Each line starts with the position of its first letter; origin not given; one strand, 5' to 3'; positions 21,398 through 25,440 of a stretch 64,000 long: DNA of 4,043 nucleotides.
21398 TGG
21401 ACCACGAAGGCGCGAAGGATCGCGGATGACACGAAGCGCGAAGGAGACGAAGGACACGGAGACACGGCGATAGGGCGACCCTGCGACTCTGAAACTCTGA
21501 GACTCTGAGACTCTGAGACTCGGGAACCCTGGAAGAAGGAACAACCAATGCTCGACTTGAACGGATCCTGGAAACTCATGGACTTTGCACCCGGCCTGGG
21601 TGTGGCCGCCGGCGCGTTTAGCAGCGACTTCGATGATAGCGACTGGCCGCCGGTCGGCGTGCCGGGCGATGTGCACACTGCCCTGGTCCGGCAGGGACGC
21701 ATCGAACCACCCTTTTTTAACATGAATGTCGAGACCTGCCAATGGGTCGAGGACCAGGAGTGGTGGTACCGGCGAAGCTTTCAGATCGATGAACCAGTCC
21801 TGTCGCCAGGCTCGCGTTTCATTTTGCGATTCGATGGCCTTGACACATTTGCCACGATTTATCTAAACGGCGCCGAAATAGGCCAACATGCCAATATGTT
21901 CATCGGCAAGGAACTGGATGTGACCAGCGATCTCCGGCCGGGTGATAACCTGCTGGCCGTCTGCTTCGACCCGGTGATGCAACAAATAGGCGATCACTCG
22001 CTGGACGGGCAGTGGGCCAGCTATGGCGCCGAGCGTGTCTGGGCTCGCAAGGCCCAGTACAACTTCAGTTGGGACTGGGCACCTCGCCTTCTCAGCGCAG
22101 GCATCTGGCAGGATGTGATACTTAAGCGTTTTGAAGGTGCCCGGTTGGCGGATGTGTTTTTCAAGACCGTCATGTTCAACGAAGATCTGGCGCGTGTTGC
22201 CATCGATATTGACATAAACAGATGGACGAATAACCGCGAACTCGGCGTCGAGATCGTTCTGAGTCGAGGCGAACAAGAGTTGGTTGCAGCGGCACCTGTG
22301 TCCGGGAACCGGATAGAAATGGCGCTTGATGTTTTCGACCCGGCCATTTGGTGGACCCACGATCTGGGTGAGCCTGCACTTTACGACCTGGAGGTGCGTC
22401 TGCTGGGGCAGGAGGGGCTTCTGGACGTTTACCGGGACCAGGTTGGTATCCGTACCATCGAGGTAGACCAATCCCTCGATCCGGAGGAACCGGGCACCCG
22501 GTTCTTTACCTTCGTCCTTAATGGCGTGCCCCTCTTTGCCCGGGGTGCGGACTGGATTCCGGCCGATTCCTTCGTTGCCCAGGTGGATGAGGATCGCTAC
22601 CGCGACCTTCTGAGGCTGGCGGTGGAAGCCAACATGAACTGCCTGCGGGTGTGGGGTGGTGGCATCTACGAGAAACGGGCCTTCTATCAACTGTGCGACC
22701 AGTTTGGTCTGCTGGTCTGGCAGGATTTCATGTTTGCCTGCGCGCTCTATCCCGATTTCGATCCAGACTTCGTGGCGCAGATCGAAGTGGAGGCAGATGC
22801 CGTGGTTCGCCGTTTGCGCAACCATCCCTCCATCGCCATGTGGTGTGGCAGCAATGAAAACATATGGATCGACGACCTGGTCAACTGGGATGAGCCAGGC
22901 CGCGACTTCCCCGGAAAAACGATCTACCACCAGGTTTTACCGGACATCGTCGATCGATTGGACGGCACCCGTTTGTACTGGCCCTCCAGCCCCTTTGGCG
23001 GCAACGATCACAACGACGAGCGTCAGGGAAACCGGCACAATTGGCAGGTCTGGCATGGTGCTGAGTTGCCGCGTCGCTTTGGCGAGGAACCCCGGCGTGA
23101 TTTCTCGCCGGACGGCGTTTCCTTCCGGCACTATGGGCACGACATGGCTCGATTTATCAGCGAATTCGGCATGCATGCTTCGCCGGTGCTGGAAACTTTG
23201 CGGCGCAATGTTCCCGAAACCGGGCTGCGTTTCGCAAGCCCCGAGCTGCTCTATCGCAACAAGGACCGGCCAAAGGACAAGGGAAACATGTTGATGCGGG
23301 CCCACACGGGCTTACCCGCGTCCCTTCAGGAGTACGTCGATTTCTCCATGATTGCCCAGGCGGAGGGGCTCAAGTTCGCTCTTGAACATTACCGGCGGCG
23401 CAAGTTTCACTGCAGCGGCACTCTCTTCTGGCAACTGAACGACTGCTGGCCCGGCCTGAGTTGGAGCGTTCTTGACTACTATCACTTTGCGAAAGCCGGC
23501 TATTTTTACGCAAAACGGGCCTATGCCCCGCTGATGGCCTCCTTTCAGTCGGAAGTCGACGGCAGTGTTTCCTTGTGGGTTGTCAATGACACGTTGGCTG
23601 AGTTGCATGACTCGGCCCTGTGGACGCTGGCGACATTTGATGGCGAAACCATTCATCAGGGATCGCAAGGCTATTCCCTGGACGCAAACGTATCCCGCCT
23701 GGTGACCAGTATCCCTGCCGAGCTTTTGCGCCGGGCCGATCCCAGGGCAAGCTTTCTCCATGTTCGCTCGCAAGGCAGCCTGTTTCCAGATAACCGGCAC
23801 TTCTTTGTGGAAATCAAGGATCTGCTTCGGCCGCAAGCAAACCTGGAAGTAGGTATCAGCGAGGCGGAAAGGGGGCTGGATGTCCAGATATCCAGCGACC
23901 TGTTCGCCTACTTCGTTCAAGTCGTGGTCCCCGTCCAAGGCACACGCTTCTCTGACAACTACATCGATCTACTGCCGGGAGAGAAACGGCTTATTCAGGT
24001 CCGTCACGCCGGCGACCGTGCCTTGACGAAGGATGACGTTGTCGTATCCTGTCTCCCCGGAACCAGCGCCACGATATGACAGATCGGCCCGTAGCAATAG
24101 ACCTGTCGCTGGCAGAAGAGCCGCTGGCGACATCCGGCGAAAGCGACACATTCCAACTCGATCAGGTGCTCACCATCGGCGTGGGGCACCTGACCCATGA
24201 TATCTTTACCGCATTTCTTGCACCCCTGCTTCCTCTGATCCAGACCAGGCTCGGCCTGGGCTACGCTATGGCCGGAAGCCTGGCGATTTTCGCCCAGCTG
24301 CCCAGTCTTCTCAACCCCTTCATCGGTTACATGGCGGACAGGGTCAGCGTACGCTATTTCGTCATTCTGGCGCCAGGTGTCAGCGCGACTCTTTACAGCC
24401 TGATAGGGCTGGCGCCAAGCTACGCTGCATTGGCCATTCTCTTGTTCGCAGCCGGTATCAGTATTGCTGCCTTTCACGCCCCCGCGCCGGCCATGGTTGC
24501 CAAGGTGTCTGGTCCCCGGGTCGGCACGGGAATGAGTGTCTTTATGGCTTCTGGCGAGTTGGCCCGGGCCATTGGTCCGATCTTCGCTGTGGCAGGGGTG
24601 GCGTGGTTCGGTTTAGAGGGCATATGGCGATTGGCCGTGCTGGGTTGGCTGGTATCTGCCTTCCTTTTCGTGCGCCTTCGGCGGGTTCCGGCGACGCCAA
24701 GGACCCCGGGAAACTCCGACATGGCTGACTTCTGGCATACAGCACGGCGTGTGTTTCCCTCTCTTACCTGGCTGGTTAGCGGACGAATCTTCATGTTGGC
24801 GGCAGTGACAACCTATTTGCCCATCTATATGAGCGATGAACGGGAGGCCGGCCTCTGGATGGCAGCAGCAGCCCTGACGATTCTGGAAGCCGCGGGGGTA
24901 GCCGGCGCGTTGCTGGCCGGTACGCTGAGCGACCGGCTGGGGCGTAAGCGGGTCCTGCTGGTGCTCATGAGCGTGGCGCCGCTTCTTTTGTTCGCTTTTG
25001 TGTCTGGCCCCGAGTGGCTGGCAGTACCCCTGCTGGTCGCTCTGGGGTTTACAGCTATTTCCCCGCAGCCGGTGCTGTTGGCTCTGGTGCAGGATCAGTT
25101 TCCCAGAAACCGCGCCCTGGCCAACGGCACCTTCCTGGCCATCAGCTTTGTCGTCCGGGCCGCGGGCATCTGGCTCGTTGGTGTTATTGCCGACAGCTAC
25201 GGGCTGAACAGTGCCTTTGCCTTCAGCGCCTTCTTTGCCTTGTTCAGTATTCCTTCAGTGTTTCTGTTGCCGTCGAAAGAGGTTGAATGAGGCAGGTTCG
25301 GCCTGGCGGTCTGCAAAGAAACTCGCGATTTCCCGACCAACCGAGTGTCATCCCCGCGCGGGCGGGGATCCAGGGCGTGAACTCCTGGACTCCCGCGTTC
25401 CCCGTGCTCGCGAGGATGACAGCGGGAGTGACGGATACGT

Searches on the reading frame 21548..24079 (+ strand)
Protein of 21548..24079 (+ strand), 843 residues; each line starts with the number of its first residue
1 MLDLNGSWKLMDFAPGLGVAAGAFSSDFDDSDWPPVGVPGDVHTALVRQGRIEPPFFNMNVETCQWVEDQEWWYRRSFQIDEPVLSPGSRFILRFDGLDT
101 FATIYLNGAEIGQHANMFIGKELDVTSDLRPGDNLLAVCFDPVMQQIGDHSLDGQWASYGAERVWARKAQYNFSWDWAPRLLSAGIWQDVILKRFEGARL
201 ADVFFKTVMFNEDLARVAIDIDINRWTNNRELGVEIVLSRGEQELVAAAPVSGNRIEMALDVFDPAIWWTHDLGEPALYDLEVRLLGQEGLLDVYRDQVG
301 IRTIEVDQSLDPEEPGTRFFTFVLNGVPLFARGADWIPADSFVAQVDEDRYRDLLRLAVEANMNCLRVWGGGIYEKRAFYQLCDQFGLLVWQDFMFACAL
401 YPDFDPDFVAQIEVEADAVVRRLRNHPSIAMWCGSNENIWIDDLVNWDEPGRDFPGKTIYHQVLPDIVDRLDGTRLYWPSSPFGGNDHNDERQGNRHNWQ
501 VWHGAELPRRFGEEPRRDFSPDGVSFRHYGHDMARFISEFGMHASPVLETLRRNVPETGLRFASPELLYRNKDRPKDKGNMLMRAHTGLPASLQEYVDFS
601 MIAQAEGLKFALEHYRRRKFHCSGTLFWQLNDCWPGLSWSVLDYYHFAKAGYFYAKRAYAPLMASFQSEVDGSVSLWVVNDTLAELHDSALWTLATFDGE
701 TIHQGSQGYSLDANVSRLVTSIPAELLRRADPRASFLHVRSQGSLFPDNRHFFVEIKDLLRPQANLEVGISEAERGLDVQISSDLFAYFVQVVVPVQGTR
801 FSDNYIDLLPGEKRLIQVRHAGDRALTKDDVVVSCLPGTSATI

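Call 4: search_protein_families(library=pfam, proteins=[window:21548-24079:+])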
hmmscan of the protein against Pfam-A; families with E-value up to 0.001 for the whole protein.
window:21548-24079:+ (843 aa): 7 families
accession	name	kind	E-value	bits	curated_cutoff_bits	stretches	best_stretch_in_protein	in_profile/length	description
PF22666.2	Glyco_hydro_2_N2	-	5.6e-48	163.6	27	1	29-188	7-167/167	Glycosyl hydrolase 2 galactose-binding domain-like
PF17786.7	Mannosidase_ig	-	3e-13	50.5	23.4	1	673-758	2-91/91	Mannosidase Ig/CBM-like domain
PF02837.24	Glyco_hydro_2_N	-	8.9e-12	45.7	28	1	3-140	3-133/169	Glycosyl hydrolases family 2, sugar binding domain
PF17753.7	Ig_mannosidase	-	4.8e-11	42.6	22.6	1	762-834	2-76/81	Ig-fold domain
PF00703.27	Glyco_hydro_2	-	2.8e-08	34.9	23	1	199-302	2-109/109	Glycosyl hydrolases family 2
PF02836.23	Glyco_hydro_2_C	-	4.9e-05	23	21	1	355-476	42-157/302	Glycosyl hydrolases family 2, TIM barrel domain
PF18368.7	Ig_GlcNase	-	0.00041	20.9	26.3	1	786-833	46-100/105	Exo-beta-D-glucosaminidase Ig-fold domain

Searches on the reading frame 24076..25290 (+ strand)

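Call 4: search_protein_families(library=pfam, proteins=[window:24076-25290:+])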
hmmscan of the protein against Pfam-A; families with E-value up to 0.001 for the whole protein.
window:24076-25290:+ (404 aa): 1 family
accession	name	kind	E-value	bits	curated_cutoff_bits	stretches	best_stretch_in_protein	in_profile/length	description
PF07690.21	MFS_1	-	1.3e-38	133.2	33.4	2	37-308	4-285/347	Major Facilitator Superfamily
